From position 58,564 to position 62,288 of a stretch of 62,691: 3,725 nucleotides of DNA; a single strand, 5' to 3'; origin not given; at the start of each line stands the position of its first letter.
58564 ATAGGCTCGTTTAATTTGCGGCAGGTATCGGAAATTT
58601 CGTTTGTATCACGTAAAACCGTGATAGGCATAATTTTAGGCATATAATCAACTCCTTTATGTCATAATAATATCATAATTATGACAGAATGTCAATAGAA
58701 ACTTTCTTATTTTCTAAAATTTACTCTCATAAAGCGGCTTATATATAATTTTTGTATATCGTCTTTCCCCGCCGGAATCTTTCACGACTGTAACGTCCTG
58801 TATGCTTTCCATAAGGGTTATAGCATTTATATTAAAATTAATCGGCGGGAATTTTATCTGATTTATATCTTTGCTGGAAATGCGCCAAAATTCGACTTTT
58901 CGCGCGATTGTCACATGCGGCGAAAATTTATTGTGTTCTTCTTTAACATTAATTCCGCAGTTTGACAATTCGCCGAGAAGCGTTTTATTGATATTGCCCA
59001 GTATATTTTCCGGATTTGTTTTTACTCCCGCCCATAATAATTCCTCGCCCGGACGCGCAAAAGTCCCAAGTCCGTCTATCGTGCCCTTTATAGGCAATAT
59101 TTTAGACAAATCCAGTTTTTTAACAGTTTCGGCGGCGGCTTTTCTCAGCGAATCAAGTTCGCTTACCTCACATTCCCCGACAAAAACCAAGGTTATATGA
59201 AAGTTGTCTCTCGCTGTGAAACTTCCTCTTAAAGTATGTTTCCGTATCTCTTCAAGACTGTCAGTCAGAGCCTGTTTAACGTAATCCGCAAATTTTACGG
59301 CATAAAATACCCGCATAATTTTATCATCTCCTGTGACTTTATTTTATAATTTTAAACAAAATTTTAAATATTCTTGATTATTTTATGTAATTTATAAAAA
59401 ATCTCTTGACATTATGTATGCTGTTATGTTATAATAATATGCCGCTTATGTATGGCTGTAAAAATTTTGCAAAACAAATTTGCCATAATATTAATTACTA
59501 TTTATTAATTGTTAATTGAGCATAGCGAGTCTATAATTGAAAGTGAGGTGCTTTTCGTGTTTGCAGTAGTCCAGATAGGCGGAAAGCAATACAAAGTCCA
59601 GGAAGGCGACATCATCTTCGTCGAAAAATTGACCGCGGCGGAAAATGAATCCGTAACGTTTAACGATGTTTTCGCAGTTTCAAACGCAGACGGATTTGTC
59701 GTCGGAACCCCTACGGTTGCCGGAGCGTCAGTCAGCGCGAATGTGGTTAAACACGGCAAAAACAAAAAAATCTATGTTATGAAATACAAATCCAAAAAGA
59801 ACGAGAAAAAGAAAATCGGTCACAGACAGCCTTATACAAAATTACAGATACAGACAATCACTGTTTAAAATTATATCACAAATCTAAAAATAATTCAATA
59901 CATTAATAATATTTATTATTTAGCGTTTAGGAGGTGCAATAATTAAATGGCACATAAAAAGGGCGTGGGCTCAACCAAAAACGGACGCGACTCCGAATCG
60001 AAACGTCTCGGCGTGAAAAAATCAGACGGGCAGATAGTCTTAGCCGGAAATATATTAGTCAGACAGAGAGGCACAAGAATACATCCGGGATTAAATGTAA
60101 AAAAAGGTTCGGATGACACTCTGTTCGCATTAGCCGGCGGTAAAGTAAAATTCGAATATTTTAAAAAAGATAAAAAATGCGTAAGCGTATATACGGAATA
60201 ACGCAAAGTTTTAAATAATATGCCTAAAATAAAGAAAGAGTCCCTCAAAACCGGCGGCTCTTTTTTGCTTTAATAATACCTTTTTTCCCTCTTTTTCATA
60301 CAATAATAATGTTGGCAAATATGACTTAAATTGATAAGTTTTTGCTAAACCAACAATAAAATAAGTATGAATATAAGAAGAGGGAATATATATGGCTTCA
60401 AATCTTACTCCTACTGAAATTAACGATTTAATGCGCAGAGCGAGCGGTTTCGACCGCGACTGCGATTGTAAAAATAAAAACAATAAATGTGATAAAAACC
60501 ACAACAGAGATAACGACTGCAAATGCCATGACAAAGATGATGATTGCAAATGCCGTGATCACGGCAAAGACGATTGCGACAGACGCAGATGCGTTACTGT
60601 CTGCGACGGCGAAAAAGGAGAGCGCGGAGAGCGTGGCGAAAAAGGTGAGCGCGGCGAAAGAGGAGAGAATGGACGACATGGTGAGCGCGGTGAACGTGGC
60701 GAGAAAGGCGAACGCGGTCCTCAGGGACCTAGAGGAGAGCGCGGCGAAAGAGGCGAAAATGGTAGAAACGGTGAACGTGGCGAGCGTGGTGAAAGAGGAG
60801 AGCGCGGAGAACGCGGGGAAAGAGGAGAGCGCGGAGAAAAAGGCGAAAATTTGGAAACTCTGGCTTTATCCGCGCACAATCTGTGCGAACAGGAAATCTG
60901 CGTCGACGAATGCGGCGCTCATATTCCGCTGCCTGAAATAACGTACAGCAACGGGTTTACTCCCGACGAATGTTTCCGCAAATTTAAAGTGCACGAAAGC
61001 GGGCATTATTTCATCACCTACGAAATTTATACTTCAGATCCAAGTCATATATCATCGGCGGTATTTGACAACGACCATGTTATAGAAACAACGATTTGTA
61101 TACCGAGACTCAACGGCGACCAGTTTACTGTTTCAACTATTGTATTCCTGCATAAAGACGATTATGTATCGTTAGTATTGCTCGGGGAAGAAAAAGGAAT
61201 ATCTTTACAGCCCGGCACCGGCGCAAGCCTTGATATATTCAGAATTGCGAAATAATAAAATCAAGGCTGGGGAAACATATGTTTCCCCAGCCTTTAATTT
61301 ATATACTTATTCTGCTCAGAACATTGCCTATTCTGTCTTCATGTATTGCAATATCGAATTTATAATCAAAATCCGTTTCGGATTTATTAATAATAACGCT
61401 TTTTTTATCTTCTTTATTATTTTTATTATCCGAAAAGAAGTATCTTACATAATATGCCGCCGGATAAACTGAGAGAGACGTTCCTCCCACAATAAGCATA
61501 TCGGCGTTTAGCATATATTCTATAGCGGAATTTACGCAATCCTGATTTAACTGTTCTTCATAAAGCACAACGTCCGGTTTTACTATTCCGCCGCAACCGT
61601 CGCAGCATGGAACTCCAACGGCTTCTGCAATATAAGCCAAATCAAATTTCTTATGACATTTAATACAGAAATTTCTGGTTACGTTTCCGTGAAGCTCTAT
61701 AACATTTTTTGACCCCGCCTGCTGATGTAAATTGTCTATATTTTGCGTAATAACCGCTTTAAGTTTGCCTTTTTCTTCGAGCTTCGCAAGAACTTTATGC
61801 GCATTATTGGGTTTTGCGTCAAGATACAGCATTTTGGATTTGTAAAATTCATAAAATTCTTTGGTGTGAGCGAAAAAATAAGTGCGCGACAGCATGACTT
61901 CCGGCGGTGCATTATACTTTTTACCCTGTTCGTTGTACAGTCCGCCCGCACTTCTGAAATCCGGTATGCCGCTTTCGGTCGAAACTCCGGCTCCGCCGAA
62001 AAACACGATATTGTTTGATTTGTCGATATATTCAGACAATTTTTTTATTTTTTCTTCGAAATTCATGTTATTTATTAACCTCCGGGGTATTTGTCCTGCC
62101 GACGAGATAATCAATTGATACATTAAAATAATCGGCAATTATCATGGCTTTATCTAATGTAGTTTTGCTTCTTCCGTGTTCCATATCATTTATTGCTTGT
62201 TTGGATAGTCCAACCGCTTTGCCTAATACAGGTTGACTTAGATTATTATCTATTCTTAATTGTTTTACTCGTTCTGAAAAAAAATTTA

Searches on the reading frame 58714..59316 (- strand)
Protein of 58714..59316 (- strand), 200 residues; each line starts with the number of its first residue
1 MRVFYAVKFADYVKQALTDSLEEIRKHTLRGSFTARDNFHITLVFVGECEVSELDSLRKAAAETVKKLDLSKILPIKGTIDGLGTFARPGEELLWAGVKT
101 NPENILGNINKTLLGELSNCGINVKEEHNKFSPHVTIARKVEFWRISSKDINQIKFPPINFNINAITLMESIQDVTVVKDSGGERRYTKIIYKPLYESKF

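Call 46: search_protein_families(library=pfam, proteins=[window:58714-59316:-], max_evalue=0.00001)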
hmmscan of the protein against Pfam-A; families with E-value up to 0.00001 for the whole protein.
window:58714-59316:- (200 aa): 3 families
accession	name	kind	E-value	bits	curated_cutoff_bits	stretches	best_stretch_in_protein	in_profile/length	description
PF13563.12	2_5_RNA_ligase2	-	7e-12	46.1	27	1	19-171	7-148/152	2'-5' RNA ligase superfamily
PF02834.22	LigT_PEase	-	8.9e-11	42.3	23.3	1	14-87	8-78/87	LigT like Phosphoesterase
PF10469.15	AKAP7_NLS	-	6.9e-10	39.6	24.4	1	32-142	36-151/208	AKAP7 2'5' RNA ligase-like domain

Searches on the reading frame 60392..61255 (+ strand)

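Call 46: search_protein_families(library=pfam, proteins=[window:60392-61255:+], max_evalue=0.00001)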
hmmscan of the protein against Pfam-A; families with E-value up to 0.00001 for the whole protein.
window:60392-61255:+ (287 aa): 2 families
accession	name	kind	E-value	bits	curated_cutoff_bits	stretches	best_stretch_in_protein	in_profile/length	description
PF18573.7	BclA_C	-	1.3e-20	74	38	1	160-286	2-128/128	BclA C-terminal domain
PF01391.23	Collagen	-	1.9e-18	66.4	27.2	2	100-153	1-54/60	Collagen triple helix repeat (20 copies)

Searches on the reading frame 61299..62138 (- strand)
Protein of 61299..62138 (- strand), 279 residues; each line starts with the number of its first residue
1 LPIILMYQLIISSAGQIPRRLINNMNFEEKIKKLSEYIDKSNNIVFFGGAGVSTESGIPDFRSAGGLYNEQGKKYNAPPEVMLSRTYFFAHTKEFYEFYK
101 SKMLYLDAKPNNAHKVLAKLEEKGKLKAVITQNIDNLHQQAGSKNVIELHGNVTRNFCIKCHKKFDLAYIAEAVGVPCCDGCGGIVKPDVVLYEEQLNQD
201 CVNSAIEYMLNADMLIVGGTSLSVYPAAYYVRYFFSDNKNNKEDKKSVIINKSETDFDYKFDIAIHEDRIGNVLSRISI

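Call 46: search_protein_families(library=pfam, proteins=[window:61299-62138:-], max_evalue=0.00001)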
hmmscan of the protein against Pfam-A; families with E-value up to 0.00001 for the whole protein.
window:61299-62138:- (279 aa): 1 family
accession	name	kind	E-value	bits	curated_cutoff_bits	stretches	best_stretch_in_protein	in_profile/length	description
PF02146.23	SIR2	-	4.3e-55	186.9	24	1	49-226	1-180/180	Sir2 family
